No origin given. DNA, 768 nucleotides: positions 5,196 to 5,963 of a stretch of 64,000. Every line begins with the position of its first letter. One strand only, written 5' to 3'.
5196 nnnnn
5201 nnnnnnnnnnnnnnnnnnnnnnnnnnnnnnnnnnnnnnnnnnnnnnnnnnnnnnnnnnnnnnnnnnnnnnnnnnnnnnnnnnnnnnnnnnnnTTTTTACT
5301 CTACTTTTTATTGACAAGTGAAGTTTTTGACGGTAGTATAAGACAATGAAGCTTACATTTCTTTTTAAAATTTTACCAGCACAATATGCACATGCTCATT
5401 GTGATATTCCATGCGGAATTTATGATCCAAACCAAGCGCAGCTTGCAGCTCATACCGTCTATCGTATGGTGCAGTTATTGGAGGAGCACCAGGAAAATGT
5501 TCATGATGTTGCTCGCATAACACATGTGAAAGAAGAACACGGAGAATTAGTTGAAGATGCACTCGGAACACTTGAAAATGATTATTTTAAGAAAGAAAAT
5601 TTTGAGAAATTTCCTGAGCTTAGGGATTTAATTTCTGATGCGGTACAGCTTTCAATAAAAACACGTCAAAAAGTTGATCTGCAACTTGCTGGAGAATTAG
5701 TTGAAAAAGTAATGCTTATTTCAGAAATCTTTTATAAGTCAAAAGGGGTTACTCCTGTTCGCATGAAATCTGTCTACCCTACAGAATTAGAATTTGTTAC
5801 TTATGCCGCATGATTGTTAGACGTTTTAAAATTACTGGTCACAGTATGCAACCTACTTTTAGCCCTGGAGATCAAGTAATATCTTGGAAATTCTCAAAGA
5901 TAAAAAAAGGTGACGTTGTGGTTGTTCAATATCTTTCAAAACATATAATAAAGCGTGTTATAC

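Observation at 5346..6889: Nickel superoxide dismutase operon (sodN-sodX) plus methyltransferase and Zn-ribbon genes in a likely small-genome anaerobe-type bacterium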

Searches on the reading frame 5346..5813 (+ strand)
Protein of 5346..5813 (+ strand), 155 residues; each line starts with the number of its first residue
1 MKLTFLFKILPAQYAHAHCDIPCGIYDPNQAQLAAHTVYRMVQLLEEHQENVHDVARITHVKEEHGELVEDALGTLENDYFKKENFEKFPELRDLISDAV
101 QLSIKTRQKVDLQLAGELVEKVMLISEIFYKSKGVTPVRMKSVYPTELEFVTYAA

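Call 3: search_protein_families(library=pfam, proteins=[window:5346-5813:+], max_evalue=0.1)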
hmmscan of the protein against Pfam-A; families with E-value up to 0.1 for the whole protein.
window:5346-5813:+ (155 aa): 2 families
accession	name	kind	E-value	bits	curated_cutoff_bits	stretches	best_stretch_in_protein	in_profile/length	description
PF09055.16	Sod_Ni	-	2.3e-31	109.4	25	1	14-133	2-127/127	Nickel-containing superoxide dismutase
PF07451.17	SpoVAD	-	0.013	14.8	22.1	1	48-123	9-86/329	Stage V sporulation protein AD (SpoVAD)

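Call 4: search_protein_families(library=ncbifam, proteins=[window:5346-5813:+], max_evalue=0.1)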
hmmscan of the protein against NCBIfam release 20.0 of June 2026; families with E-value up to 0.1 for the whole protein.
window:5346-5813:+ (155 aa): 3 families
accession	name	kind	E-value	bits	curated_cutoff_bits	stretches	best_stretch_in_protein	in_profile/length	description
TIGR02753.1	sodN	equivalog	1.8e-33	115.8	90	1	6-135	9-145/145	superoxide dismutase, Ni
NF006160.0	PRK08304.1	subfamily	0.0054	15.4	402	1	47-123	13-91/337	stage V sporulation protein AD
TIGR02845.1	spore_V_AD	equivalog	0.0061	15.4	411.8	1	49-123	9-85/327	stage V sporulation protein AD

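Call 8: find_homologous_proteins(query=window:5346-5813:+, max_evalue=0.001)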
Query window:5346-5813:+ (155 aa): 1924 proteins with E <= 0.001 among 1949 candidates; the best 120 are listed.
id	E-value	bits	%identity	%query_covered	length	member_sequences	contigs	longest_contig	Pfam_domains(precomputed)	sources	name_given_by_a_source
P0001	2.4e-96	337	99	100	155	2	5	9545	PF09055.17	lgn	-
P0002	4.2e-79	282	82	100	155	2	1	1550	PF09055.17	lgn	-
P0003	1.3e-77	277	81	100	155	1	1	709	PF09055.17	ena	-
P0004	2.7e-77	276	80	100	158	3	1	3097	PF09055.17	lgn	-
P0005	3.0e-77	275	79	99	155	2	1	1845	PF09055.17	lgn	-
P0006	2.6e-75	269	79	99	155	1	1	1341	PF09055.17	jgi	jgi:nickel superoxide dismutase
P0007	4.5e-74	265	76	99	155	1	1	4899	PF09055.17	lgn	-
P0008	1.6e-73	263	76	99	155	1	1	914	PF09055.17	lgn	-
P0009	2.1e-71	257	76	99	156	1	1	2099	PF09055.17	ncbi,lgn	-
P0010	8.3e-69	248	73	100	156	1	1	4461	PF09055.17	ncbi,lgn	-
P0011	2.9e-68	246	73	97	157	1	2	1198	PF09055.17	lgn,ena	-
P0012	7.1e-68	245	73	100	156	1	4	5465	PF09055.17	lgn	-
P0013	8.0e-68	245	72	97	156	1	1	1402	PF09055.17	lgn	-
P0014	1.7e-67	244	72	99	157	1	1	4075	PF09055.17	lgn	-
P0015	4.4e-67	243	71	99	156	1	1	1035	PF09055.17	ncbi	-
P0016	5.7e-67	242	74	97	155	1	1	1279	PF09055.17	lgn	-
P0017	9.0e-67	242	72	95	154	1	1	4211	PF09055.17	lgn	-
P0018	1.6e-66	241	74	95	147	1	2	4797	PF09055.17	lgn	-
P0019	1.9e-66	240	72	96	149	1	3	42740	PF09055.17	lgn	-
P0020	2.4e-66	240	71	97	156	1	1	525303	PF09055.17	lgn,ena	-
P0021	3.9e-66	239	73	99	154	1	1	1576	PF09055.17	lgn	-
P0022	1.1e-65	238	70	99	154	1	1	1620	PF09055.17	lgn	-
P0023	3.8e-65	236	71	99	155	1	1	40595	PF09055.17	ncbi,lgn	-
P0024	6.1e-65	236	69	97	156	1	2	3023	PF09055.17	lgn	-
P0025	1.1e-64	235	70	100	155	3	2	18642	PF09055.17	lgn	-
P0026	2.3e-64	234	70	95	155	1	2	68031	PF09055.17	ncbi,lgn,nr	ncbi:MAG: superoxide dismutase, Ni [Candidatus Levybacteria bacterium]|nr:superoxide dismutase, Ni [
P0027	6.0e-64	232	69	97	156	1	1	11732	PF09055.17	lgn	-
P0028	9.5e-64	232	71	99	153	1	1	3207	PF09055.17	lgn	-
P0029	1.4e-63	231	69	99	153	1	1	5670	PF09055.17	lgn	-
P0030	3.9e-63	230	70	97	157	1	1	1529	PF09055.17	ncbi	-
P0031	5.2e-63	229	69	97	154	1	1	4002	PF09055.17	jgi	jgi:nickel superoxide dismutase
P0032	5.9e-63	229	68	97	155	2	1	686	PF09055.17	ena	-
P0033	9.1e-63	229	71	99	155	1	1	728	PF09055.17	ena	-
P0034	1.2e-62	228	70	97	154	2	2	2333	PF09055.17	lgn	-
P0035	1.7e-62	228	67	97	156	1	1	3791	PF09055.17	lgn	-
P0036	6.4e-62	226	70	100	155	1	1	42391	PF09055.17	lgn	-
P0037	6.7e-62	226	70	99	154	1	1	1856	PF09055.17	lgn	-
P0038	1.1e-61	225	70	99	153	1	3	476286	PF09055.17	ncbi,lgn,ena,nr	ncbi:MAG TPA: superoxide dismutase, Ni [Candidatus Levybacteria bacterium]|nr:superoxide dismutase, 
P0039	1.4e-61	225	70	99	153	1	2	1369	PF09055.17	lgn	-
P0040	1.8e-61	224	65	100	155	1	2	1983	PF09055.17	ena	-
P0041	2.2e-61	224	71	93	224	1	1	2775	PF09055.17,PF00717.29,PF10502.15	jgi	-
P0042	2.3e-61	224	70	97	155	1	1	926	PF09055.17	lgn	-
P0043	2.8e-61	224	69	99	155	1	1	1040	PF09055.17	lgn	-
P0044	4.8e-61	223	70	94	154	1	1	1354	PF09055.17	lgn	-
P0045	5.4e-61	223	69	99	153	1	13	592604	PF09055.17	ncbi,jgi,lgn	-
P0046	1.2e-60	222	67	96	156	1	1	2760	PF09055.17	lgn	-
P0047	1.7e-60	221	68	99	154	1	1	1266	PF09055.17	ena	-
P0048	1.9e-60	221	67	99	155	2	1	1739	PF09055.17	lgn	-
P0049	3.5e-60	220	68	100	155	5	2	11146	PF09055.17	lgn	-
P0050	4.0e-59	217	65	100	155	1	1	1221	PF09055.17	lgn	-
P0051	4.0e-59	217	65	99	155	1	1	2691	PF09055.17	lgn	-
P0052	7.9e-59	216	64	97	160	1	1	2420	PF09055.17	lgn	-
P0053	9.4e-59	216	64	99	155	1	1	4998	PF09055.17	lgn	-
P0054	1.3e-58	215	64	97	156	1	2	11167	PF09055.17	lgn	-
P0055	2.5e-58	214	63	99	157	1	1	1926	PF09055.17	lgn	-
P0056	3.8e-58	214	67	93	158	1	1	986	PF09055.17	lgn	-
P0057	5.6e-58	213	64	97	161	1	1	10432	PF09055.17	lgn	-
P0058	5.7e-58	213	67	99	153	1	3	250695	PF09055.17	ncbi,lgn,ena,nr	ncbi:MAG: superoxide dismutase, Ni [Candidatus Levybacteria bacterium]|nr:superoxide dismutase, Ni [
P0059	8.6e-58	212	65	99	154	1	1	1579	PF09055.17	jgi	jgi:nickel superoxide dismutase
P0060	1.1e-57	212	67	99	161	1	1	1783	PF09055.17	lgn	-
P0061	1.2e-57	212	65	97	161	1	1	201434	PF09055.17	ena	-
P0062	1.5e-57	212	63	97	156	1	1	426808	PF09055.17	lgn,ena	-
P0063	1.9e-57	211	63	99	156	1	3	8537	PF09055.17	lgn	-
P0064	2.0e-57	211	64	97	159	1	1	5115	PF09055.17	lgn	-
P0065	2.3e-57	211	65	97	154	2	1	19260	PF09055.17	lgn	-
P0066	4.5e-57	210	62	97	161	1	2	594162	PF09055.17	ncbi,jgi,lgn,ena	-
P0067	5.4e-57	210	66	97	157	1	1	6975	PF09055.17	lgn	-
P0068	1.4e-56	208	66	95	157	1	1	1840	PF09055.17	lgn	-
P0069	1.5e-56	208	62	97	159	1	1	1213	PF09055.17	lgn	-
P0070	1.5e-56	208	66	91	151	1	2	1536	PF09055.17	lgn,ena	-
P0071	1.6e-56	208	65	97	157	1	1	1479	PF09055.17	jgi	jgi:nickel superoxide dismutase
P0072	1.7e-56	208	64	97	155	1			PF09055.17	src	-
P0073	2.0e-56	208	61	100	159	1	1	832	PF09055.17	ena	-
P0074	2.0e-56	208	61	100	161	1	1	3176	PF09055.17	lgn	-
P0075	2.1e-56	208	62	99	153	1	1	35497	PF09055.17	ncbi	ncbi:MAG: superoxide dismutase, Ni [Candidatus Levyibacteriota bacterium]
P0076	2.7e-56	208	63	99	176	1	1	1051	PF09055.17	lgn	-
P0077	2.7e-56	208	63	99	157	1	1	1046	PF09055.17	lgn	-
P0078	2.7e-56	208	66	98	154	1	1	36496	PF09055.17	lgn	-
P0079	3.2e-56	207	63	99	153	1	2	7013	PF09055.17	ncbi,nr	ncbi:MAG: superoxide dismutase, Ni [Patescibacteria group bacterium]|nr:superoxide dismutase, Ni [Pa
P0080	4.0e-56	207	63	98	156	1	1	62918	PF09055.17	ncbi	-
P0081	4.1e-56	207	63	94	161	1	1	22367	PF09055.17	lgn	-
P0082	4.8e-56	207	63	99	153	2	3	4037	PF09055.17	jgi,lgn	jgi:nickel superoxide dismutase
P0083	5.0e-56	207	63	95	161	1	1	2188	PF09055.17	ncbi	-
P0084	5.1e-56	207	66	95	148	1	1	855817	PF09055.17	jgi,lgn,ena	-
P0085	5.8e-56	206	63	99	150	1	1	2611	PF09055.17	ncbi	-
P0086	7.2e-56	206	66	91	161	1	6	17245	PF09055.17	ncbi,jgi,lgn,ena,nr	ncbi:MAG: hypothetical protein UR81_C0017G0022 [Candidatus Levybacteria bacterium GW2011_GWB1_35_5]|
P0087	7.7e-56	206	65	97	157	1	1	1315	PF09055.17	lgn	-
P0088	8.9e-56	206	68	90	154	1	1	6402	PF09055.17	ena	-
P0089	9.5e-56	206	63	99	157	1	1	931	PF09055.17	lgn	-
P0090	9.5e-56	206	64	97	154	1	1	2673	PF09055.17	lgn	-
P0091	1.1e-55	206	60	97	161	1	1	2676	PF09055.17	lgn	-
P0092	1.1e-55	206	61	96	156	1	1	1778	PF09055.17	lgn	-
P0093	1.1e-55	206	63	98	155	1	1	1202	PF09055.17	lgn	-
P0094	1.1e-55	206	61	99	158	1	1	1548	PF09055.17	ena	-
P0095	1.2e-55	205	65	96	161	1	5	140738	PF09055.17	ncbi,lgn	-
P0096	1.3e-55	205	64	97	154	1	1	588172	PF09055.17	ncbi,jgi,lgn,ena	-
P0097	1.7e-55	205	65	100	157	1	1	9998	PF09055.17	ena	-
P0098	1.8e-55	205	65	99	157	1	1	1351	PF09055.17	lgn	-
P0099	2.3e-55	205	65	96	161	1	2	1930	PF09055.17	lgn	-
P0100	2.5e-55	204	60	97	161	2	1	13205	PF09055.17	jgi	jgi:nickel superoxide dismutase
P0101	2.7e-55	204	62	97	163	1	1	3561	PF09055.17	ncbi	-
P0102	3.0e-55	204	64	99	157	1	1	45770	PF09055.17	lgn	-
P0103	3.2e-55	204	64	96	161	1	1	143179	PF09055.17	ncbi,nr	ncbi:MAG: superoxide dismutase, Ni [Candidatus Levybacteria bacterium]|nr:superoxide dismutase, Ni [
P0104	4.1e-55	204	62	97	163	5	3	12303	PF09055.17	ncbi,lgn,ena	ncbi:MAG: superoxide dismutase, Ni [Patescibacteria group bacterium]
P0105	4.3e-55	204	63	94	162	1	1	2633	PF09055.17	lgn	-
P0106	4.9e-55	203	64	92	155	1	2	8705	PF09055.17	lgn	-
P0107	4.9e-55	203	62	97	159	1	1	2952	PF09055.17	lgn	-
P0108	4.9e-55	203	61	99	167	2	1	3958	PF09055.17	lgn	-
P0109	5.0e-55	203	60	97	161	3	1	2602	PF09055.17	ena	-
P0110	5.8e-55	203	66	90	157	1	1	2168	PF09055.17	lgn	-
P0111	6.3e-55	203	64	97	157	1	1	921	PF09055.17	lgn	-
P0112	6.8e-55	203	63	94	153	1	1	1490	PF09055.17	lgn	-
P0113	7.6e-55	203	61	97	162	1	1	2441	PF09055.17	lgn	-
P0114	8.4e-55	203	65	94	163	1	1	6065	PF09055.17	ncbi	-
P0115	8.8e-55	203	60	97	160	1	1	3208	PF09055.17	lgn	-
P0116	9.3e-55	203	62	98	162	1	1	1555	PF09055.17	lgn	-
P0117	9.5e-55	203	63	100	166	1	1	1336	PF09055.17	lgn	-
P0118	9.5e-55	203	60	97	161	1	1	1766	PF09055.17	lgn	-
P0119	1.1e-54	202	59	99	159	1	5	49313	PF09055.17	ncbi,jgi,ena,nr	ncbi:MAG: hypothetical protein UU21_C0004G0047 [Candidatus Levybacteria bacterium GW2011_GWA2_40_8]|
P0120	1.2e-54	202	62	97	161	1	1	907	PF09055.17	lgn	-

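Call 9: search_solved_structures(query=window:5346-5813:+, show_alignments=2)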
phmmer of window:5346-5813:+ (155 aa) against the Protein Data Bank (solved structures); distinct sequences matched with E-value up to 0.001: 6.
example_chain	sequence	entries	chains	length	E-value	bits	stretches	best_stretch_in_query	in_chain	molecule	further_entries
1q0d_A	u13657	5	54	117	3.1e-19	72.7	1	18-133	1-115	Superoxide dismutase [Ni]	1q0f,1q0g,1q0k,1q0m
1t6i_A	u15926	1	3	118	4.4e-19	72.2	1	18-133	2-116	Superoxide dismutase [Ni]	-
1t6q_A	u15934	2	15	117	7.1e-19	71.5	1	18-133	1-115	Superoxide dismutase [Ni]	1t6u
3g4x_A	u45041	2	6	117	3.2e-18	69.4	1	18-133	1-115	Superoxide dismutase [Ni]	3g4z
4ncq_A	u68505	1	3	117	7.8e-18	68.2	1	19-133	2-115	Superoxide dismutase [Ni]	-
3g50_A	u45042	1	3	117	1.2e-17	67.6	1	18-133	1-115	Superoxide dismutase [Ni]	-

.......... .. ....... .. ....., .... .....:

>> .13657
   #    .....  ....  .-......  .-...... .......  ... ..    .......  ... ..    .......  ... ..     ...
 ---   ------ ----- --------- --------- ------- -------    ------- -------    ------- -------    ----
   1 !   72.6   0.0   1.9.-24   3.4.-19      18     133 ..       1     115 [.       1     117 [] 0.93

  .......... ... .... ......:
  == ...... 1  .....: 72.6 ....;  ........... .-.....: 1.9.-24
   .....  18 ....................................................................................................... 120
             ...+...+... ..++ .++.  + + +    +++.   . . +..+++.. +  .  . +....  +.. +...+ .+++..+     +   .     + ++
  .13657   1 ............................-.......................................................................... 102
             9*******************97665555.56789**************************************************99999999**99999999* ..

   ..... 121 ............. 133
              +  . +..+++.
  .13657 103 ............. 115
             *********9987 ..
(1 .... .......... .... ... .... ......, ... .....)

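Call 11: find_related_loci(query=window:5346-5813:+, collection=genome_contigs, flank=6000)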
Query window:5346-5813:+ (155 aa) in genome_contigs; peptide patterns used: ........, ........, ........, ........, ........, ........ (x = any residue, [..] = any of these).
153 stretches matched a pattern; 14 encode a relative of the query (tblastn E <= 1e-3); 14 distinct loci.
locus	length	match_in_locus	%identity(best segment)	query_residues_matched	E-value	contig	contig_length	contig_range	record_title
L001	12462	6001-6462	71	1-153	5e-72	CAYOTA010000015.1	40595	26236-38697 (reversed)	MAG TPA_asm: uncultured Gammaproteobacteria bacterium isolate SRP302895_co1_52 genome assembly, contig: NODE_1742_length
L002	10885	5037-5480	70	6-153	1e-71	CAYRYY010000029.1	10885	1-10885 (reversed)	MAG TPA_asm: uncultured Gammaproteobacteria bacterium isolate SRP286056_co1_491 genome assembly, contig: NODE_7770_lengt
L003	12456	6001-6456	70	3-155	2e-62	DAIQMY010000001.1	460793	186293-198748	MAG TPA_asm: Candidatus Levyibacteriota bacterium isolate CTOTU2445 NODE_4_length_460793_cov_8.496773, whole genome shot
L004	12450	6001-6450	64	3-153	1e-61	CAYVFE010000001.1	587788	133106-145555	MAG TPA_asm: uncultured Gammaproteobacteria bacterium isolate binchicken_co173_433 genome assembly, contig: NODE_6_lengt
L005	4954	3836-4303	59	1-151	2e-59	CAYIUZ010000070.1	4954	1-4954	MAG TPA_asm: uncultured Gammaproteobacteria bacterium isolate ERP119705_co5_457 genome assembly, contig: NODE_23990_leng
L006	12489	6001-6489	55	1-151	2e-59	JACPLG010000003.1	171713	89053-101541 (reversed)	MAG: Candidatus Levyibacteriota bacterium isolate NC_groundwater_515_Ag_S-0.1um_38_10 S35_SO-1_scaffold_41853, whole gen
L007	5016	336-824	55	1-151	9e-57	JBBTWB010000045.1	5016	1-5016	MAG: Patescibacteria group bacterium isolate H43-bin061_1 H43_bin061_1_000000000045, whole genome shotgun sequence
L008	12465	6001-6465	58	1-151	2e-56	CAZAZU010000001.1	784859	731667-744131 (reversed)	MAG TPA_asm: uncultured Gammaproteobacteria bacterium isolate SRP178908_co1_328 genome assembly, contig: NODE_1_length_7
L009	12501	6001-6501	52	1-153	1e-55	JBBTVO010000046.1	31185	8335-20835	MAG: Patescibacteria group bacterium isolate H51-bin110_1 H51_bin110_1_000000000046, whole genome shotgun sequence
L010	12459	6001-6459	52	3-155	3e-52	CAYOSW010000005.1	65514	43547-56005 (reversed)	MAG TPA_asm: uncultured Gammaproteobacteria bacterium isolate binchicken_co105_397 genome assembly, contig: NODE_470_len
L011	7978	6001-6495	44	1-153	4e-44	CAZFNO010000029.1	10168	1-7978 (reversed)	MAG TPA_asm: uncultured Gammaproteobacteria bacterium isolate binchicken_co134_351 genome assembly, contig: NODE_14722_l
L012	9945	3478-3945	44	3-153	2e-43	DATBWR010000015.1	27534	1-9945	MAG TPA_asm: Candidatus Nanoarchaeia archaeon isolate SMAG_U7546 k141_1085040, whole genome shotgun sequence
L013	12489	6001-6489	43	3-153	3e-42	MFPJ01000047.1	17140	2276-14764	MAG: Candidatus Levybacteria bacterium RIFCSPLOWO2_12_FULL_39_17 rifcsplowo2_12_scaffold_9985, whole genome shotgun sequ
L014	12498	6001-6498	43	1-153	2e-41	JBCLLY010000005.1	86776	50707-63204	Candidatus Levyibacteriota bacterium isolate SLM_LV1_02b-C10 Node_5_length_86776_cov_74.949587, whole genome shotgun seq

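Call 37: predict_structure(alignment_id=A1)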
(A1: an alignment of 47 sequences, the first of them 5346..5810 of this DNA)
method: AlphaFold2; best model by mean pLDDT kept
length: 155 residues; sequences in the alignment: 47
mean_pLDDT: 90.8   pTM: 0.80
mean pLDDT of the five models: 90.8, 89.0, 88.1, 88.1, 86.1
residues with pLDDT >= 90: 121; 70-90: 17; 50-70: 16; < 50: 1
segments of 3 or more residues with pLDDT < 50: none
pLDDT, mean of each block of 10 residues (from residue 1): 68 62 74 98 95 97 98 94 96 98 97 98 98 95 92 92
secondary structure, 60 per line:
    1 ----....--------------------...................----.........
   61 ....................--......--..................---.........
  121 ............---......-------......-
elements in order: H5-8 H29-47 H52-80 H83-88 H91-108 H112-132 E136-141 E149-154
